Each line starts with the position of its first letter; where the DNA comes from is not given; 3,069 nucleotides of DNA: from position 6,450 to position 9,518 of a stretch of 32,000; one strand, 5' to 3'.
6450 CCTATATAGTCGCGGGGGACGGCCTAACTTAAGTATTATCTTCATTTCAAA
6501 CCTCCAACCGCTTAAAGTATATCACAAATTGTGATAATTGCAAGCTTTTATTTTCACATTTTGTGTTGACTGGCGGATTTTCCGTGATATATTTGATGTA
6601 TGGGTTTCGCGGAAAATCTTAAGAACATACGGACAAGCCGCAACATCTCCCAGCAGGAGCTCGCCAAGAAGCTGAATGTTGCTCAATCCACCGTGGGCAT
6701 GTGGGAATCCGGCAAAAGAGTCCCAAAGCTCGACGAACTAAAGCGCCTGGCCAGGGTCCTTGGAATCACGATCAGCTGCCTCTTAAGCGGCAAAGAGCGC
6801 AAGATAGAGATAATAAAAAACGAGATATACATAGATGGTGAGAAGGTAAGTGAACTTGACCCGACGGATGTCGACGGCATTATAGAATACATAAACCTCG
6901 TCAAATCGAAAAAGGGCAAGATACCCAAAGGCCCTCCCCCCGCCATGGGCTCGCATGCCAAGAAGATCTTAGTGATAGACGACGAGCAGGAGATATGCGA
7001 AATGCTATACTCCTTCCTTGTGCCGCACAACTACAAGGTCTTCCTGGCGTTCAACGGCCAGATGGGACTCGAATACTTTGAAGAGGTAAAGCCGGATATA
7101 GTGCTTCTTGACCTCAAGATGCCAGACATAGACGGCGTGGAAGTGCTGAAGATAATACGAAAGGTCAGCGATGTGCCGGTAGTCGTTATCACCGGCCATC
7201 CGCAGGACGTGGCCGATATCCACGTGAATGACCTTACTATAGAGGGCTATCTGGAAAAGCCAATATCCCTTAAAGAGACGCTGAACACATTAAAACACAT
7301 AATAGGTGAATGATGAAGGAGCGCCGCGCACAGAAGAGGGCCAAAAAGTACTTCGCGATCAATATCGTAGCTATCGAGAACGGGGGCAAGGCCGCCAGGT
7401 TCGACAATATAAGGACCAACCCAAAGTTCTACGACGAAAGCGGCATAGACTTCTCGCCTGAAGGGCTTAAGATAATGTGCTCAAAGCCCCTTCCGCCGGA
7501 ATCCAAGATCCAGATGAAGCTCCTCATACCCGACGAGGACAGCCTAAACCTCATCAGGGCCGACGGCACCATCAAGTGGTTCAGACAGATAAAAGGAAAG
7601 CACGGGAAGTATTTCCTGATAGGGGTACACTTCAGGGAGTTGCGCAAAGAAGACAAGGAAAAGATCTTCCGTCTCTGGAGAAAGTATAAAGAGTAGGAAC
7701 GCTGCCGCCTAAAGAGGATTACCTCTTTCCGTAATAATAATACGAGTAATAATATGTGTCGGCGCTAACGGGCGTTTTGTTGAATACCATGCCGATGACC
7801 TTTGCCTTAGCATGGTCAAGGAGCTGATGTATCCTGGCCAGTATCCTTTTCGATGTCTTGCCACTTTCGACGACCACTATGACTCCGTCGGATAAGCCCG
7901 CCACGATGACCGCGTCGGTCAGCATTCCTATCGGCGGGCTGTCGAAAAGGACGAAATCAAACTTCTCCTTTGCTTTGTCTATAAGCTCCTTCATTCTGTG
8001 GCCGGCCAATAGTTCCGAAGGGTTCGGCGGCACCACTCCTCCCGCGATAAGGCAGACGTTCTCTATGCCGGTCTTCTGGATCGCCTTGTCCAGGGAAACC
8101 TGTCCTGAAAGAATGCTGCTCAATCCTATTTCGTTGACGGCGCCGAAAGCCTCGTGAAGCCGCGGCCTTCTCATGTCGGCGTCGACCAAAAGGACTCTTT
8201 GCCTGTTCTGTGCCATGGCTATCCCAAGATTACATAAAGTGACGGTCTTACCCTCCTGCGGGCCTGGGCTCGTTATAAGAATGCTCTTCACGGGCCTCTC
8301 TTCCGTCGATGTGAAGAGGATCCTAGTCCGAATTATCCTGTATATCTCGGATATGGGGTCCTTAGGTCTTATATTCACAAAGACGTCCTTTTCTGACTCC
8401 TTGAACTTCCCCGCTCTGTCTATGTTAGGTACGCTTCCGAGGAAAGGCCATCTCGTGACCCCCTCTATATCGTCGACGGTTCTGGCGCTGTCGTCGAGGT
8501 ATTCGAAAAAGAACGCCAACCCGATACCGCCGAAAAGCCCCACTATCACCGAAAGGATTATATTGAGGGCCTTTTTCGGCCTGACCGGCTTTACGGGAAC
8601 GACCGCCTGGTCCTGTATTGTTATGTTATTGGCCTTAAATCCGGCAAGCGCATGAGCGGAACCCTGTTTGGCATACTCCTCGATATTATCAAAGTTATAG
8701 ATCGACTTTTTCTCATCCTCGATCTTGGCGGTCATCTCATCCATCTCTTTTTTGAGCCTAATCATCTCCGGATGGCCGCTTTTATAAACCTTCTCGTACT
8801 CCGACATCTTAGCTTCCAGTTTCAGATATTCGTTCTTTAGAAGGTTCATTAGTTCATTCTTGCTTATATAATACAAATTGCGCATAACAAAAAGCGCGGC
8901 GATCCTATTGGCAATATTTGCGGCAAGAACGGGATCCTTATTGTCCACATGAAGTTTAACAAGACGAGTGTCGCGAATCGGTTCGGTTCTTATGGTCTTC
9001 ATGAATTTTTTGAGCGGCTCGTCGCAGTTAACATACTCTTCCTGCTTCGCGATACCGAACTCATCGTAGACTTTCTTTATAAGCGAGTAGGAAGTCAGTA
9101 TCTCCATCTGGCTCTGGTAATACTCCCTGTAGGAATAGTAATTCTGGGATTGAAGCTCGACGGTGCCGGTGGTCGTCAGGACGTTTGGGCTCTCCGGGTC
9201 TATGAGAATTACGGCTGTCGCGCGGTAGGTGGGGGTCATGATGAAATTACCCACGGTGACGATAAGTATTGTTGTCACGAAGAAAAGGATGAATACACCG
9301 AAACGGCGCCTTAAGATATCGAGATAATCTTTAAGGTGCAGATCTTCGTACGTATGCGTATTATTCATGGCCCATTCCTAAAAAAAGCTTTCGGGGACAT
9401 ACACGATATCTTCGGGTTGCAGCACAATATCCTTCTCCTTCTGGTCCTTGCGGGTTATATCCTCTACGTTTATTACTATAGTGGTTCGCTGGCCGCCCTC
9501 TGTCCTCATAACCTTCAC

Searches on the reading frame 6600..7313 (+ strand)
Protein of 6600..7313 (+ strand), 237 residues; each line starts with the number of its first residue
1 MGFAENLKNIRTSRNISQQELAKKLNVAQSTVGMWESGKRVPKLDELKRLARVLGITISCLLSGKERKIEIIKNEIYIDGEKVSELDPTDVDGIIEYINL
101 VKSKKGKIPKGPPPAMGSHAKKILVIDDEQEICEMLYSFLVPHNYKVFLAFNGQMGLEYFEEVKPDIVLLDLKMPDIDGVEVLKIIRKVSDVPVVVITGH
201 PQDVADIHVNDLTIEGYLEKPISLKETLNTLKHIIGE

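Call 18: search_protein_families(library=pfam, proteins=[window:6600-7313:+], max_evalue=0.1)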
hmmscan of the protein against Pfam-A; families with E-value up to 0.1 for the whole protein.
window:6600-7313:+ (237 aa): 16 families
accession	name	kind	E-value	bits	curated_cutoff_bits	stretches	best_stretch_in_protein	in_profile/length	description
PF00072.30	Response_reg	-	6.9e-23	81.4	30.2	1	123-230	1-109/111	Response regulator receiver domain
PF01381.28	HTH_3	-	2.8e-17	62.9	23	1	7-58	1-52/55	Helix-turn-helix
PF13560.12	HTH_31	-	5.9e-10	39.8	27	1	3-56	2-56/64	Helix-turn-helix domain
PF12844.13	HTH_19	-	1.3e-09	38.3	30.2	1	5-65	2-62/64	Helix-turn-helix domain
PF13443.12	HTH_26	-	3.8e-07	30.7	22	1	6-59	1-55/63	Cro/C1-type HTH DNA-binding domain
PF07022.19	Phage_CI_repr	-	4.6e-07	30.5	22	1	17-67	14-63/65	Bacteriophage CI repressor helix-turn-helix domain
PF01047.28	MarR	-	0.0017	18.7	24.6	1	7-32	9-34/59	MarR family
PF14549.12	P22_Cro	-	0.012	15.8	30.2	0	18-45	12-37/60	DNA-binding transcriptional regulator Cro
PF22495.2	HTH_92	-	0.013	15.2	27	1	9-43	2-36/45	RsaL-like HTH domain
PF13412.12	HTH_24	-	0.014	15.4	21.9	1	15-32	17-34/48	Winged helix-turn-helix DNA-binding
PF23198.2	PDE8A_N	-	0.024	15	29.6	1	119-197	9-88/147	PDE8A-like, N-terminal domain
PF08279.18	HTH_11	-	0.04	14.2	25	0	11-32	10-32/55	HTH domain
PF04967.18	HTH_10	-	0.04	14.2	23.1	0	13-32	21-40/53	HTH DNA binding domain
PF20217.3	DUF6577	-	0.048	13.8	27.8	1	120-171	72-123/204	Family of unknown function (DUF6577)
PF13413.12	HTH_25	-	0.054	13.8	24.6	0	7-33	2-28/62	Helix-turn-helix domain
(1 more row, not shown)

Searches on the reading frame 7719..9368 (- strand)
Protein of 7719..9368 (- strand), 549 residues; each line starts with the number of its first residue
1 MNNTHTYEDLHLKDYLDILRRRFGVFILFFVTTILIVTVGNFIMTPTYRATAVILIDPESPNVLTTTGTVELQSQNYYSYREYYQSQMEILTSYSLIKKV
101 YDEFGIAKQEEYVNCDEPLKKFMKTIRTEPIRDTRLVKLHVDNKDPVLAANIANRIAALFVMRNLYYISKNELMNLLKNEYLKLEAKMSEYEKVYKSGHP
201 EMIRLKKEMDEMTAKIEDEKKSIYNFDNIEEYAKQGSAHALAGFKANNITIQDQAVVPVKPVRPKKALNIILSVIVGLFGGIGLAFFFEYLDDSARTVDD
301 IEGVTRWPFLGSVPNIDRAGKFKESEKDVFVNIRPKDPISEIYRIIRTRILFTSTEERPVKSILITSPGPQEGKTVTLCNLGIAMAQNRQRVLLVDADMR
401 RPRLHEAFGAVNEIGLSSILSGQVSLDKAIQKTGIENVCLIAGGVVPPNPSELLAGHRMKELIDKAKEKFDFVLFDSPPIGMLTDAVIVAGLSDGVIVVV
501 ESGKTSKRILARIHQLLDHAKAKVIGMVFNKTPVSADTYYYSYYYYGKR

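Call 9: search_protein_families(library=pfam, proteins=[window:7719-9368:-], max_evalue=0.01)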
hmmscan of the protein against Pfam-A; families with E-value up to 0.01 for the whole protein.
window:7719-9368:- (549 aa): 6 families
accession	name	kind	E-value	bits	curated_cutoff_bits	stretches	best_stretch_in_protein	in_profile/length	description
PF13614.12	AAA_31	-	4.7e-14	53.1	27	1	373-521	14-168/177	AAA domain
PF13807.11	GNVR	-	4.7e-11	42.9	27.7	1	243-287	35-79/82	G-rich domain on putative tyrosine kinase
PF02706.20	Wzz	-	1.1e-09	38.9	25.5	1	9-103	2-90/91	Chain length determinant protein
PF01656.29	CbiA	-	1.2e-09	38.6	25.4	1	363-532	1-83/125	CobQ/CobB/MinD/ParA nucleotide binding domain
PF10609.15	ParA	-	7.6e-06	26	27.1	1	372-535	15-178/246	NUBPL iron-transfer P-loop NTPase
PF13500.12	AAA_26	-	0.004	17.5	27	0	480-535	115-170/198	AAA domain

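Call 17: search_protein_families(library=ncbifam, proteins=[window:7719-9368:-], max_evalue=0.001)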
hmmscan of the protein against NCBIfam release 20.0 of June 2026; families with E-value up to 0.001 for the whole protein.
window:7719-9368:- (549 aa): 15 families
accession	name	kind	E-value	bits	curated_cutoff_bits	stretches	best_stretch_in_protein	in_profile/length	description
TIGR01007.1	eps_fam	subfamily_domain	2.2e-58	197.2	108.05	1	341-544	1-203/204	polysaccharide biosynthesis tyrosine autokinase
NF008568.0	PRK11519.1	equivalog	1.3e-47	162.4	1068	1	247-546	405-713/720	tyrosine-protein kinase Wzc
TIGR01005.1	eps_transp_fam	subfamily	1.4e-47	162.4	411.7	3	350-542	537-729/754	exopolysaccharide transport protein family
NF007350.0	PRK09841.1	equivalog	3.1e-47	161.1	1248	1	247-547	405-719/726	tyrosine-protein kinase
TIGR03018.1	pepcterm_TyrKin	hypoth_equivalog_domain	2.3e-38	131.6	230.65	1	334-530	6-207/207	XrtA-associated tyrosine autokinase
TIGR03029.1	EpsG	equivalog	3.5e-33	114.9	313.8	1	328-530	72-273/274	chain length determinant protein tyrosine kinase EpsG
TIGR03017.1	EpsF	equivalog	2.9e-26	92.2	422.75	3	246-313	376-443/444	chain length determinant protein EpsF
TIGR01006.1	polys_exp_MPA1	subfamily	2.2e-20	73.1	296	2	207-317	114-225/226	CspC family polysaccharide chain length determinant protein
TIGR03007.1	pepcterm_ChnLen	equivalog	8.6e-17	60.5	278.85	1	250-325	397-473/498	XrtA system polysaccharide chain length determinant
TIGR01969.1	minD_arch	subfamily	6.5e-15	55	201.75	1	363-532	3-170/251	cell division ATPase MinD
TIGR01968.1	minD_bact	equivalog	6.2e-14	52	212.9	1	362-531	3-172/261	septum site-determining protein MinD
NF041546.1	ParA_partition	equivalog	5.4e-06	26.1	180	0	455-521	62-127/203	ParA family partition ATPase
NF047398.1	AAA_KGGVGR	domain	1.4e-05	25.5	90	0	373-420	15-65/190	KGGVGR-motif variant AAA ATPase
NF041283.1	PrgP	equivalog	0.0002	20.8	400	1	459-504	113-157/297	ParA superfamily DNA segregation protein PrgP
TIGR00345.1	GET3_arsA_TRC40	subfamily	0.00076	19.1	135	0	442-481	98-137/299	TRC40/GET3/ArsA family transport-energizing ATPase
